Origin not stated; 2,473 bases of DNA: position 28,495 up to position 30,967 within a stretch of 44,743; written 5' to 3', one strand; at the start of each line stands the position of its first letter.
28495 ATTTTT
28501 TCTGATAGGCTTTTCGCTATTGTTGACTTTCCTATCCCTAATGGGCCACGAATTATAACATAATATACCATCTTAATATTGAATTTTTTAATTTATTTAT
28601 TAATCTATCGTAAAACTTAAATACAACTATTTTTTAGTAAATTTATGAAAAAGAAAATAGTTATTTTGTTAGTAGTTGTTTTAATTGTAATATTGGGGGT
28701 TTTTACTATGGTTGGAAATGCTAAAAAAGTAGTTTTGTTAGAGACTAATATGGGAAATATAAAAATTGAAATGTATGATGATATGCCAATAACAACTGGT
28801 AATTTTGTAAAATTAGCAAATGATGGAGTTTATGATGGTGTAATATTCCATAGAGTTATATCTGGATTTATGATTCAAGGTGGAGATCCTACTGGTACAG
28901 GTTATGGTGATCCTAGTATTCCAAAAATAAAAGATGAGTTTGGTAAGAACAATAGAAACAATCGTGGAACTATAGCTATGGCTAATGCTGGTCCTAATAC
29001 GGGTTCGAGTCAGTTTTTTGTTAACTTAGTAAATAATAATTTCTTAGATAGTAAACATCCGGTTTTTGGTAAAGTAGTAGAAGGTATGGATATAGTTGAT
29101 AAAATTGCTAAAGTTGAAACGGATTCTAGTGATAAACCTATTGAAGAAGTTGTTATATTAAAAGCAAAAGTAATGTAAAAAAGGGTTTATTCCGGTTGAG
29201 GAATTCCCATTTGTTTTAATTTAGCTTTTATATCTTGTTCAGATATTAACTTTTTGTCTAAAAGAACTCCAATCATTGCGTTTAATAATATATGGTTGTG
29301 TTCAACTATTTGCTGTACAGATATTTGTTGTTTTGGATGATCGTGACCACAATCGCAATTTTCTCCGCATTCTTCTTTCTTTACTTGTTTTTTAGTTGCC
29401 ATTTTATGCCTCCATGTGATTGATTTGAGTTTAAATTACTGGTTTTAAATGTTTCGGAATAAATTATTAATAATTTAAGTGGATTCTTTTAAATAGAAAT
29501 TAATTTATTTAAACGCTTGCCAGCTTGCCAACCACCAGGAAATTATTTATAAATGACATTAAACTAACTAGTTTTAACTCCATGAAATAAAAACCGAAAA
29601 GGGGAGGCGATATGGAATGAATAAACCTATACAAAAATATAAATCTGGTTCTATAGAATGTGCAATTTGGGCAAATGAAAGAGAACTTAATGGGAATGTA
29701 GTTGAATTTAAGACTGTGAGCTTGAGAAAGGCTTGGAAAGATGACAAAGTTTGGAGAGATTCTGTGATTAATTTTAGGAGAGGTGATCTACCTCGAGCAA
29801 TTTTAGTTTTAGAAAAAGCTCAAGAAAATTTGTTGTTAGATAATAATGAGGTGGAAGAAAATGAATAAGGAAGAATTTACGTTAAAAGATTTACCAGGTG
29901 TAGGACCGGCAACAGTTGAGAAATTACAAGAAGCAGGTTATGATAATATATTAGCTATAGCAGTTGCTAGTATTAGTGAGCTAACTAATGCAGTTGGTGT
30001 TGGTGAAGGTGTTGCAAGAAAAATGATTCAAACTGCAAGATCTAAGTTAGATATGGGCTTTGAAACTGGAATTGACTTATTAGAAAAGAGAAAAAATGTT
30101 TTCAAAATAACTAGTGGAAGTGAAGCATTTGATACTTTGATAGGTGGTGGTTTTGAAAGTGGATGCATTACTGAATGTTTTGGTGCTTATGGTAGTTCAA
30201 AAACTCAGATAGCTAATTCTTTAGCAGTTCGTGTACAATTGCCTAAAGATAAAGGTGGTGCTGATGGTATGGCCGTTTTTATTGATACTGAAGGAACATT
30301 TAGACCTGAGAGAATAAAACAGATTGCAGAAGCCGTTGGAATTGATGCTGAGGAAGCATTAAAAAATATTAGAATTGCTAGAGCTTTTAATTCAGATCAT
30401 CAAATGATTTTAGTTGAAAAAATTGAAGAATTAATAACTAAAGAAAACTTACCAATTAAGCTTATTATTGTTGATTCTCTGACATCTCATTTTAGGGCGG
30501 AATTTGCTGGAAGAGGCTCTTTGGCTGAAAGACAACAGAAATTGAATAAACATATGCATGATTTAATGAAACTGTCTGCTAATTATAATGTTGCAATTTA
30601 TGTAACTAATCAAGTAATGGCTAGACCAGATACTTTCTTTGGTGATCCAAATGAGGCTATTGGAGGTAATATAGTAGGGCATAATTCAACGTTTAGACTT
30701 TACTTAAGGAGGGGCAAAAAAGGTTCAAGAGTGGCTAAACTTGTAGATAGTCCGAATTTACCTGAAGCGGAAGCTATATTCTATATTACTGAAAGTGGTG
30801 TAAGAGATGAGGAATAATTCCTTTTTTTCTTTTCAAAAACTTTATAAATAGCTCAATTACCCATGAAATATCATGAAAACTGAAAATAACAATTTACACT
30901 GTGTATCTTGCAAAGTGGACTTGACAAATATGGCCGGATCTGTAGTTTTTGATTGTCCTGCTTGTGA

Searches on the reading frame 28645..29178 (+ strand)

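Call 7: search_protein_families(library=pfam, proteins=[window:28645-29178:+], max_evalue=0.01)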
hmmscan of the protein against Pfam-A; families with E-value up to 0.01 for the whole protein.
window:28645-29178:+ (177 aa): 1 family
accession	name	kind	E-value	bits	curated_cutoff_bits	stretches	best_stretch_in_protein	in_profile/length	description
PF00160.26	Pro_isomerase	-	6.3e-52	176.4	21.7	1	30-176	2-159/159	Cyclophilin type peptidyl-prolyl cis-trans isomerase/CLD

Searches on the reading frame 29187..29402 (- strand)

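Call 7: search_protein_families(library=pfam, proteins=[window:29187-29402:-], max_evalue=0.01)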
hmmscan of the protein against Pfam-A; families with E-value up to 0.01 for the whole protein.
window:29187-29402:- (71 aa): 1 family
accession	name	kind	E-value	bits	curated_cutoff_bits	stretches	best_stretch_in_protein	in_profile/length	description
PF09323.15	DUF1980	-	0.0072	17.2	25.9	1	7-61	53-107/110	DUF1980 N-terminal domain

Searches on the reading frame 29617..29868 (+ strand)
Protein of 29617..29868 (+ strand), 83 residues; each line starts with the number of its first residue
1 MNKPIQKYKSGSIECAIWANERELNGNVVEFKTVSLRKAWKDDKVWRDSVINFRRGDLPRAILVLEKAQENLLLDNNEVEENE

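Call 7: search_protein_families(library=pfam, proteins=[window:29617-29868:+], max_evalue=0.01)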
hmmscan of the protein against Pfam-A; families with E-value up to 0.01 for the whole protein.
window:29617-29868:+ (83 aa): 0 families

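Call 10: find_homologous_proteins(query=window:29617-29865:+, max_evalue=0.001)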
Query window:29617-29865:+ (83 aa): 26 proteins with E <= 0.001 among 26 candidates.
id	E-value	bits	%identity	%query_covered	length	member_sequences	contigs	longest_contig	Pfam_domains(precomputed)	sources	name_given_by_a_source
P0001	7.9e-48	177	100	100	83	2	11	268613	-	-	-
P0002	2.6e-37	144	82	100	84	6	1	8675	-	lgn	-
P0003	1.9e-30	122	74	92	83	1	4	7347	-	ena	-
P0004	4.3e-30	121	68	98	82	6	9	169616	-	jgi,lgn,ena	-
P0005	4.9e-30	120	70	98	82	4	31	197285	-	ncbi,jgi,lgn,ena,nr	ncbi:hypothetical protein HOA59_01750 [archaeon]|jgi:hypothetical protein|nr:hypothetical protein [a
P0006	2.2e-29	118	79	89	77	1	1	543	-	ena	-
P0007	3.0e-29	118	75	90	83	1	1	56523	-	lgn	-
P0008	3.5e-29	118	67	98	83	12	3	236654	-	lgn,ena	-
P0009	1.0e-28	116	67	98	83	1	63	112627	-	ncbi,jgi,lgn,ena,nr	ncbi:hypothetical protein HON86_01330 [Candidatus Woesearchaeota archaeon]|jgi:hypothetical protein|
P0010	1.3e-28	116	72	90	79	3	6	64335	-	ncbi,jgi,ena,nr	ncbi:hypothetical protein HOD61_01940 [archaeon]|jgi:hypothetical protein|nr:hypothetical protein [a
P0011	5.6e-28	114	68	96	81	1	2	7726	-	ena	-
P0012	5.1e-27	111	68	94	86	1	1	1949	-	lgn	-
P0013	7.0e-27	110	69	93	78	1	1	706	-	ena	-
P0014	6.1e-25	104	61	100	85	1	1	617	-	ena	-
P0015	9.8e-25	104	66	93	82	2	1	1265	-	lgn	-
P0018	1.1e-23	100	64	93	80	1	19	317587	-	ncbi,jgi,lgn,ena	jgi:hypothetical protein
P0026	8.0e-15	72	46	98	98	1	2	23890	-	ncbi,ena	-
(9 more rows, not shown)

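Call 11: find_encoding_contigs(protein=P0001, flank=10000, max_places=10)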
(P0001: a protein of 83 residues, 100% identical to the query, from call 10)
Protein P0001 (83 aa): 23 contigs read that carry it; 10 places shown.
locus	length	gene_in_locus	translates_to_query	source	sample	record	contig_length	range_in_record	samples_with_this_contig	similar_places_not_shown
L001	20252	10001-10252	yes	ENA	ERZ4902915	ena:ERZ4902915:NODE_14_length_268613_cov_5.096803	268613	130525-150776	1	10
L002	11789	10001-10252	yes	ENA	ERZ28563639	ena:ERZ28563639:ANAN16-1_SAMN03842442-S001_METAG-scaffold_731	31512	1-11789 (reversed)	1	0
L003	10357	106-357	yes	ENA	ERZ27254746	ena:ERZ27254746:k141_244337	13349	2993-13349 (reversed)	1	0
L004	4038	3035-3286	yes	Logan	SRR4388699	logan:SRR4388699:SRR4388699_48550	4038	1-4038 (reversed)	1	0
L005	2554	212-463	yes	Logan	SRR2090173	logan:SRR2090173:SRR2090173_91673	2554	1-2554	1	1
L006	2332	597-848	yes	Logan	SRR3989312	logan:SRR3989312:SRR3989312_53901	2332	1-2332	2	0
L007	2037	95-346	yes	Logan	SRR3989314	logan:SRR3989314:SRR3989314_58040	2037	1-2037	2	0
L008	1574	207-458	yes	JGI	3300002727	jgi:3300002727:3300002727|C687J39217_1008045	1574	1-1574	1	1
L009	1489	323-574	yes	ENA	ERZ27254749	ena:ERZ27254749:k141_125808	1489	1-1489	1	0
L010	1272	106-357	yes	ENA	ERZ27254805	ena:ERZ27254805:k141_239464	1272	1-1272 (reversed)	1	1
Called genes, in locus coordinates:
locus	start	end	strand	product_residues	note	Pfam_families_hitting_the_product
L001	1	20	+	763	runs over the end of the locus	PF00437:T2SSE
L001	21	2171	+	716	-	-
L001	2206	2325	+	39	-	-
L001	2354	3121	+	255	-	-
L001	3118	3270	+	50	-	-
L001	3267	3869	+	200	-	-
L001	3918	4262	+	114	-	-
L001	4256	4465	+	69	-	-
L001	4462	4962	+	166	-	-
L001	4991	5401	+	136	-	-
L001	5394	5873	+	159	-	-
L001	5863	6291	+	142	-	-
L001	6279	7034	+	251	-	-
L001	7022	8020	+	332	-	PF01336:tRNA_anti-codon (faint), PF08646:Rep_fac-A_C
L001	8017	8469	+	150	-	PF04307:YdjM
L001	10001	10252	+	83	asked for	-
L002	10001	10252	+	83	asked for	-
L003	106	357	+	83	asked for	-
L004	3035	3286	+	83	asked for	-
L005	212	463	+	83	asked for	-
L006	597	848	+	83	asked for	-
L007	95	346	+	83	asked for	-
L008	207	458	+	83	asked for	-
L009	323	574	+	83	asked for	-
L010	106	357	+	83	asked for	-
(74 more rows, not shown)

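Call 12: find_encoding_contigs(protein=P0002, flank=1500, max_places=2)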
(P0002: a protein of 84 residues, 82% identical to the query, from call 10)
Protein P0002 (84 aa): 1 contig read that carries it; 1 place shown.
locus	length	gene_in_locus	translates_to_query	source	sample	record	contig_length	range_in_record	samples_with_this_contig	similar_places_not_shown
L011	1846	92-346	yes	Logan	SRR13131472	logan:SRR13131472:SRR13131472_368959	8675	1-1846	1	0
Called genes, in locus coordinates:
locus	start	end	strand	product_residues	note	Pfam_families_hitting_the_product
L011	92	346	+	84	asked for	-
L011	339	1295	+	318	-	PF14520:HHH_5, PF00154:RecA_N, PF08423:Rad51, PF13481:AAA_25 (weak)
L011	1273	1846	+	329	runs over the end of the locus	PF14528:LAGLIDADG_3 (faint)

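Call 13: find_encoding_contigs(protein=P0004, flank=1500, max_places=2)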
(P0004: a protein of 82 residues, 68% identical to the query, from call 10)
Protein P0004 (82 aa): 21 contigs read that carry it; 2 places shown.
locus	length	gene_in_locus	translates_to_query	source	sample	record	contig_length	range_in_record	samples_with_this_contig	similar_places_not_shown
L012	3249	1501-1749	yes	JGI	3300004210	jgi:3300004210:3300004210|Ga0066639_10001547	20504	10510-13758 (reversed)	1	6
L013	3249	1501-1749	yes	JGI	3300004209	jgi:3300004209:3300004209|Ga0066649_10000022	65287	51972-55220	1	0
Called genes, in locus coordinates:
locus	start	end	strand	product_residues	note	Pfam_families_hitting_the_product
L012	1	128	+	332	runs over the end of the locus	PF01336:tRNA_anti-codon (faint), PF08646:Rep_fac-A_C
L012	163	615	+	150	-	PF04307:YdjM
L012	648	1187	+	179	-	PF00160:Pro_isomerase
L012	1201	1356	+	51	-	-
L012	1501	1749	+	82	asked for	-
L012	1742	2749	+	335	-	PF14520:HHH_5, PF00154:RecA_N, PF08423:Rad51, PF06745:ATPase (faint)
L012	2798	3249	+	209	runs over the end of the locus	PF00265:TK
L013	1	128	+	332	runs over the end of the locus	PF01336:tRNA_anti-codon (faint), PF08646:Rep_fac-A_C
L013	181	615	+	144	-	PF04307:YdjM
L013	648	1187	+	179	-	PF00160:Pro_isomerase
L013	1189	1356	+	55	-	-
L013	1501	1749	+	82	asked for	-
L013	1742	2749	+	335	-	PF14520:HHH_5, PF00154:RecA_N, PF08423:Rad51, PF06745:ATPase (faint)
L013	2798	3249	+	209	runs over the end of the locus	PF00265:TK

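Call 14: find_encoding_contigs(protein=P0005, flank=1500, max_places=2)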
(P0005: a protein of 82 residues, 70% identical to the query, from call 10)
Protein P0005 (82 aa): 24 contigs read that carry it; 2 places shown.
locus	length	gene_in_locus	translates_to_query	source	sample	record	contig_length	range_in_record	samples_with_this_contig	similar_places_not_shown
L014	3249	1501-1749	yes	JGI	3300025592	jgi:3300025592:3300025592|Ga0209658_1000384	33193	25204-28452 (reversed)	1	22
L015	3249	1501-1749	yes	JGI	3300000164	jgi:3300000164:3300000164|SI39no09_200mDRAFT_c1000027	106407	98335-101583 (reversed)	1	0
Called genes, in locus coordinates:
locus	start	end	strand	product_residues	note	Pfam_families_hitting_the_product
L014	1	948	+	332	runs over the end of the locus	PF01336:tRNA_anti-codon (faint), PF08646:Rep_fac-A_C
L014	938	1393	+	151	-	PF04307:YdjM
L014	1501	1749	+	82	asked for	-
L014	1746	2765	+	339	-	PF14520:HHH_5 (weak), PF00154:RecA_N, PF13481:AAA_25, PF08423:Rad51, PF06745:ATPase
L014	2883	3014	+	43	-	PF07754:Ribosomal_aS21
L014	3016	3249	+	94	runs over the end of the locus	PF00736:EF1_GNE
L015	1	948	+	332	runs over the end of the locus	PF01336:tRNA_anti-codon (faint), PF08646:Rep_fac-A_C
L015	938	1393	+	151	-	PF04307:YdjM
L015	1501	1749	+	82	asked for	-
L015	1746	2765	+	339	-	PF14520:HHH_5 (weak), PF00154:RecA_N, PF13481:AAA_25, PF08423:Rad51, PF06745:ATPase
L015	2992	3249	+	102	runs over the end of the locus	PF00736:EF1_GNE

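Call 15: find_encoding_contigs(protein=P0008, flank=1500, max_places=2)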
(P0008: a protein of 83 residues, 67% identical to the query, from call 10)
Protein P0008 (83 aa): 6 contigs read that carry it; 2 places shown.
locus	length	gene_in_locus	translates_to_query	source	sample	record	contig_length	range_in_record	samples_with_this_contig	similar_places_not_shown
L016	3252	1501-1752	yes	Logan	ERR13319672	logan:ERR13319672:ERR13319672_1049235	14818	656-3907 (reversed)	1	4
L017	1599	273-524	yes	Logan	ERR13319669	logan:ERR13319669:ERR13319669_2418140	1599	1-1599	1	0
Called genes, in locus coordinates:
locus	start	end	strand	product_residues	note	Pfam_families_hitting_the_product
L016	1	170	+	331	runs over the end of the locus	PF01336:tRNA_anti-codon (weak), PF08646:Rep_fac-A_C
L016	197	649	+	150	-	PF04307:YdjM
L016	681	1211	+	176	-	PF00160:Pro_isomerase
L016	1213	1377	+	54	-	-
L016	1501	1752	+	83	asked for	-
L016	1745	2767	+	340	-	PF14520:HHH_5, PF00154:RecA_N, PF08423:Rad51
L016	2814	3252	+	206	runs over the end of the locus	PF00265:TK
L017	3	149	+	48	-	?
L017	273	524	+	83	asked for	-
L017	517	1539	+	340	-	PF14520:HHH_5, PF00154:RecA_N, PF08423:Rad51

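Call 35: search_solved_structures(query=A2, max_evalue=10, show_alignments=2)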
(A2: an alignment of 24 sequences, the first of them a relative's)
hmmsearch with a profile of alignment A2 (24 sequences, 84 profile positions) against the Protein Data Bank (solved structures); distinct sequences matched with E-value up to 10: 2.
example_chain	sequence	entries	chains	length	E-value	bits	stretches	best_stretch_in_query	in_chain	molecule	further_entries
1o6w_A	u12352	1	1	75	0.29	14.3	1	16-58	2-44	PRE-MRNA PROCESSING PROTEIN PRP40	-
9j7x_A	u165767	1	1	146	1.3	12.2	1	49-78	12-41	Heat-labile enterotoxin B chain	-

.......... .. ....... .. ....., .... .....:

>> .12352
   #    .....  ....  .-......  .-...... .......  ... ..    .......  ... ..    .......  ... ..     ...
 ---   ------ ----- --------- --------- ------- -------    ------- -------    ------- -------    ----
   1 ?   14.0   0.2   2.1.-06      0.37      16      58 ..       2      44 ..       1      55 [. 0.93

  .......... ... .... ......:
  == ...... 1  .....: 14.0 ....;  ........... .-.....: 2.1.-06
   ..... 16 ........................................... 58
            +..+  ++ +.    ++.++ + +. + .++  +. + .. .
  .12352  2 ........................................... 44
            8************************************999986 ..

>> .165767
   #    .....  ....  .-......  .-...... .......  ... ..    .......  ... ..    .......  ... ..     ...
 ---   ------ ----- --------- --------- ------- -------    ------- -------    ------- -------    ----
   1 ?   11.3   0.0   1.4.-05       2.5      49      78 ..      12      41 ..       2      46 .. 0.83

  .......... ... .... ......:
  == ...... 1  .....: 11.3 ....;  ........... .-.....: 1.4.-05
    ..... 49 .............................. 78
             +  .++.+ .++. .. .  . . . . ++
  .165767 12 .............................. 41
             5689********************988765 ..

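Call 40: search_protein_families(library=ncbifam, max_evalue=0.1, proteins=[window:29617-29865:+])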
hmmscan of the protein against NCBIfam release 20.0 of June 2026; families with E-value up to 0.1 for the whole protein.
seq(83 aa): 0 families

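Call 41: predict_structure(alignment_id=A2)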
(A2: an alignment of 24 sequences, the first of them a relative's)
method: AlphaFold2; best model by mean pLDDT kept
length: 83 residues; sequences in the alignment: 24
mean_pLDDT: 89.4   pTM: 0.68
mean pLDDT of the five models: 89.4, 89.2, 89.1, 88.7, 88.2
residues with pLDDT >= 90: 65; 70-90: 9; 50-70: 6; < 50: 3
segments of 3 or more residues with pLDDT < 50: 81-83
pLDDT, mean of each block of 10 residues (from residue 1): 88 95 91 95 94 94 96 74 46
secondary structure, 60 per line:
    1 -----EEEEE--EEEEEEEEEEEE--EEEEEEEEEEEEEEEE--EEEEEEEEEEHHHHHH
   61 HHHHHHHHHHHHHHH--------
elements in order: E6-10 E13-24 E27-42 E45-54 H55-75

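Call 44: fold_search(model_id=the predicted structure, library=pdb)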
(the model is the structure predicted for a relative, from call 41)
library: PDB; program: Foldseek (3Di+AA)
matches with E <= 10: 848; with E <= 0.001: 0
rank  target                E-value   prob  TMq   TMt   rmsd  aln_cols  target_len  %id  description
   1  8p0w_A                2.2e-02  1.00  0.59  0.29   6.1        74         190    7  Structure of the human Commander complex COMMD ring (released 2024-03-20)
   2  8f2r_I                3.0e-02  1.00  0.55  0.27   7.9        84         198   10  Human CCC complex (released 2023-05-24)
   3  6bp6_A                3.7e-02  1.00  0.65  0.69   8.4        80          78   10  Crystal structure of Commd9 COMM domain (released 2018-08-15)
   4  9q6c_A                4.2e-02  0.99  0.54  0.25   5.1        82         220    8  Cryo-EM structure of octameric COMMD-like protein MBK5214510 from Flavobacteriaceae bacterium (released 2025-10-01)
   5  9q6a_B                5.1e-02  1.00  0.59  0.27   4.5        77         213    9  Crystal structure of octameric COMMD-like protein MBK5214510 from Flavobacteriaceae bacterium (released 2025-10-01)
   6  8f2r_H                5.8e-02  1.00  0.59  0.30   2.4        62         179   18  Human CCC complex (released 2023-05-24)
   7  8p0w_H                8.0e-02  1.00  0.60  0.30   4.8        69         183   17  Structure of the human Commander complex COMMD ring (released 2024-03-20)
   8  6bp6_B                8.0e-02  0.99  0.64  0.64  10.9        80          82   10  Crystal structure of Commd9 COMM domain (released 2018-08-15)
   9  6yfs_AB               1.1e-01  0.47  0.29  0.22   9.4       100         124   12  Virus-like particle of bacteriophage PQ-465 (released 2020-09-02)
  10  5fs4_A                1.2e-01  0.41  0.29  0.24   8.7        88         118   10  Bacteriophage AP205 coat protein (released 2016-09-21)
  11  6zj8_A                1.2e-01  0.72  0.31  0.21  10.9        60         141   10  Structure of the PAS domain from Bordetella pertussis BvgS (released 2020-11-11)
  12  8f2r_D                1.3e-01  0.95  0.51  0.24   8.3        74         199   15  Human CCC complex (released 2023-05-24)
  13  6stj_G                1.4e-01  0.99  0.45  0.43   3.0        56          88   11  Selective Affimers Recognize BCL-2 Family Proteins Through Non-Canonical Structural Motifs (released 2020-09-30)
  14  8p0w_J                1.4e-01  0.94  0.50  0.23   6.2        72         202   14  Structure of the human Commander complex COMMD ring (released 2024-03-20)
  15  9q6a_A                1.5e-01  0.99  0.58  0.26   3.4        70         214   10  Crystal structure of octameric COMMD-like protein MBK5214510 from Flavobacteriaceae bacterium (released 2025-10-01)
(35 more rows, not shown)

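Call 63: find_encoding_contigs(protein=P0026, flank=3000, max_places=1)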
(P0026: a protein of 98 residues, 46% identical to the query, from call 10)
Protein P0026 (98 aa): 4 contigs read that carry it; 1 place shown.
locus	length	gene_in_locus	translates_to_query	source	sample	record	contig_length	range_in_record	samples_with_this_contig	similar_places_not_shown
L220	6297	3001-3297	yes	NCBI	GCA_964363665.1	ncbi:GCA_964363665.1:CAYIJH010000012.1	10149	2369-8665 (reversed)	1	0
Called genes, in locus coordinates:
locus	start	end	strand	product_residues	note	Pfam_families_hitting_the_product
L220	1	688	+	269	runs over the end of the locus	-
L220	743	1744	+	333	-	PF01336:tRNA_anti-codon (weak), PF08646:Rep_fac-A_C (weak)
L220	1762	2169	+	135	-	-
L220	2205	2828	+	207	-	PF07690:MFS_1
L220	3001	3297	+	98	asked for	-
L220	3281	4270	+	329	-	PF14520:HHH_5, PF00154:RecA_N, PF13481:AAA_25 (weak), PF06745:ATPase, PF08423:Rad51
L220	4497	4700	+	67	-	PF07754:Ribosomal_aS21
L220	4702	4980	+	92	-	PF00736:EF1_GNE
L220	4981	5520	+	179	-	PF11969:DcpS_C, PF01230:HIT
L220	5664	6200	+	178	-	-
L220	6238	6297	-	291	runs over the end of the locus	PF01478:Peptidase_A24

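Call 64: find_encoding_contigs(protein=P0018, flank=3000, max_places=1)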
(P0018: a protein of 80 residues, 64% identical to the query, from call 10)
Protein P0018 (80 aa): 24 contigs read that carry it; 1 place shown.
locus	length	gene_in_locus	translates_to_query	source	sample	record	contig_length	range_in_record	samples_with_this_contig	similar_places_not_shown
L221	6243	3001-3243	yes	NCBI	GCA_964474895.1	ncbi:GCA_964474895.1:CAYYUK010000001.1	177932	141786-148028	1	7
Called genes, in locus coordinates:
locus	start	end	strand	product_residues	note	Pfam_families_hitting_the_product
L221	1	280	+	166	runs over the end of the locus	-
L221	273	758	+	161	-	-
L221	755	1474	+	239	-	-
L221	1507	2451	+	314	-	PF01336:tRNA_anti-codon (faint), PF08646:Rep_fac-A_C (weak)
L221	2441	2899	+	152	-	PF04307:YdjM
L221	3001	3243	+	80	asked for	-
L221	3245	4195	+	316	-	PF14520:HHH_5, PF00154:RecA_N, PF08423:Rad51, PF13481:AAA_25 (weak), PF06745:ATPase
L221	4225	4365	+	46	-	-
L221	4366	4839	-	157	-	PF11969:DcpS_C, PF01230:HIT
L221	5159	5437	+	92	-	PF00736:EF1_GNE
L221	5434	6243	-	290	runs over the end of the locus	PF01478:Peptidase_A24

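Call 83: search_protein_representatives(alignment_id=A2)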
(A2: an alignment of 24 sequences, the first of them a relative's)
Query: 24 sequences, 84 profile positions. Proteins with E-value up to 0.001 (for the whole library): 1411; up to 1e-10: 220; up to 1e-30: 3. The best 150 are listed.
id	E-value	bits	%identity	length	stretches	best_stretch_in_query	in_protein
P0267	1.2e-34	134.2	-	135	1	1-83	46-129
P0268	1.8e-33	130.4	-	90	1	2-83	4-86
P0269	4.7e-31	122.7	-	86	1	2-83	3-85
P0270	1.8e-28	114.4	-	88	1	2-83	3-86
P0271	1.3e-27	111.7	-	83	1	2-80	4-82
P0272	5.7e-27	109.6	-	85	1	2-83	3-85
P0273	1.5e-26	108.3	-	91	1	2-80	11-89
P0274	1.8e-26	108.0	-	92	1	2-83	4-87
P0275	1.1e-25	105.4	-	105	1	2-82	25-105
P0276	1.8e-25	104.7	-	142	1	2-83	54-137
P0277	1.5e-24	101.9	-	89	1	2-81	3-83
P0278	7.8e-24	99.5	-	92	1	2-83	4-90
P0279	2.6e-23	97.8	-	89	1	1-81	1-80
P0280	2.7e-23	97.8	-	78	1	3-77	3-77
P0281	2.1e-22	94.9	-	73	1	26-80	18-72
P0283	2.5e-20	88.3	-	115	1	3-76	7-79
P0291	2.5e-17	78.7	-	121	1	1-80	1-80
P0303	3.2e-16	75.1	-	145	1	3-82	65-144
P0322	9.9e-15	70.4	-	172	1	2-80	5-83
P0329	1.5e-14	69.7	-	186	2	2-70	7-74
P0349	1.7e-13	66.4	-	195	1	2-73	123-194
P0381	1.1e-12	63.8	-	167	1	2-76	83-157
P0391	1.5e-12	63.4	-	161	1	3-79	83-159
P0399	2.0e-12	62.9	-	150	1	2-82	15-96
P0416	5.3e-12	61.6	-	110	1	2-81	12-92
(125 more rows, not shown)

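Call 84: search_protein_families(library=pfam, max_evalue=0.01, proteins=[P0283, P0291, P0303, P0322, P0329, P0349, P0381, P0391, P0399, P0416])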
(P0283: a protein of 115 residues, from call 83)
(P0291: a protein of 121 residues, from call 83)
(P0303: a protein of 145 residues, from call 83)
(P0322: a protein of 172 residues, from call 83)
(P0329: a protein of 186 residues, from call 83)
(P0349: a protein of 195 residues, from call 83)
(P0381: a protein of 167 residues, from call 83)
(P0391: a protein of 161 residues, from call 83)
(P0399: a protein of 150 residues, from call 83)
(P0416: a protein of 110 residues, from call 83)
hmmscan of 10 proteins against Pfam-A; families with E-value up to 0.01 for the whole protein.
P0283 (115 aa): 0 families

P0291 (121 aa): 0 families

P0303 (145 aa): 0 families

P0322 (172 aa): 0 families

P0329 (186 aa): 0 families

P0349 (195 aa): 0 families

P0381 (167 aa): 0 families

P0391 (161 aa): 0 families

P0399 (150 aa): 1 family
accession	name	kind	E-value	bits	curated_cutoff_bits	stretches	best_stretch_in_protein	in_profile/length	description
PF10820.13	DUF2543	-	0.0017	18.9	25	1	81-117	33-69/81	Protein of unknown function (DUF2543)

P0416 (110 aa): 0 families

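Call 91: search_protein_families(library=pfam, max_evalue=0.01, proteins=[L011:1273-1845:+])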
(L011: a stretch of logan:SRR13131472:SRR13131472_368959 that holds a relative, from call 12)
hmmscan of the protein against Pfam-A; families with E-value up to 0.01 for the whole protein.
L011:1273-1845:+ (191 aa): 0 families

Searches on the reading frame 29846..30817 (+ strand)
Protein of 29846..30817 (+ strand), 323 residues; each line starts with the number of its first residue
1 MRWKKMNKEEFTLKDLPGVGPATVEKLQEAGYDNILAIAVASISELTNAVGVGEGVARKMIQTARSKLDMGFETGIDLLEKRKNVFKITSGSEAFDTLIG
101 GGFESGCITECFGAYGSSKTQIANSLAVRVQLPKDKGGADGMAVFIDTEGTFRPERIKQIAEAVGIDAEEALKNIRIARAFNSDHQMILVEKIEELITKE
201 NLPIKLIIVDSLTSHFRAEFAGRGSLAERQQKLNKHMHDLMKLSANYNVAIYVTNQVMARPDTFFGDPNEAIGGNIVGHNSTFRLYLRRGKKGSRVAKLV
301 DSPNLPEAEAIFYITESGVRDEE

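Call 7: search_protein_families(library=pfam, proteins=[window:29846-30817:+], max_evalue=0.01)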
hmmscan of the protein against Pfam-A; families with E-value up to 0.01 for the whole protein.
window:29846-30817:+ (323 aa): 8 families
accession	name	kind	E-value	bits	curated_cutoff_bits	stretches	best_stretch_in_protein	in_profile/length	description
PF08423.17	Rad51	-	1.6e-92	309.6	22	1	81-321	1-243/244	Rad51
PF00154.27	RecA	-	2.1e-14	54.1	27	1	77-292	21-223/262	recA bacterial DNA recombination protein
PF14520.12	HHH_5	-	1.9e-10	41.5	27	1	12-65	3-56/57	Helix-hairpin-helix domain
PF06745.19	ATPase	-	1.9e-06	27.9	26.6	1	90-217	3-133/231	KaiC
PF00633.29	HHH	-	0.0001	22.4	24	0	13-26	13-26/30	Helix-hairpin-helix motif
PF13481.12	AAA_25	-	0.00021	21.4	27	1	97-218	24-158/195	AAA domain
PF21999.2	IMS_HHH_1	-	0.00029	21.7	27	1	14-52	1-39/53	DNA polymerase-iota, thumb domain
PF11798.14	IMS_HHH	-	0.0072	16.9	24.4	0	11-31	11-31/32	IMS family HHH motif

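Call 9: find_encoding_contigs(protein=window:29846-30817:+, flank=10000, max_places=6)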
Protein window:29846-30817:+ (323 aa): no gene with exactly this product is on record in the collection.
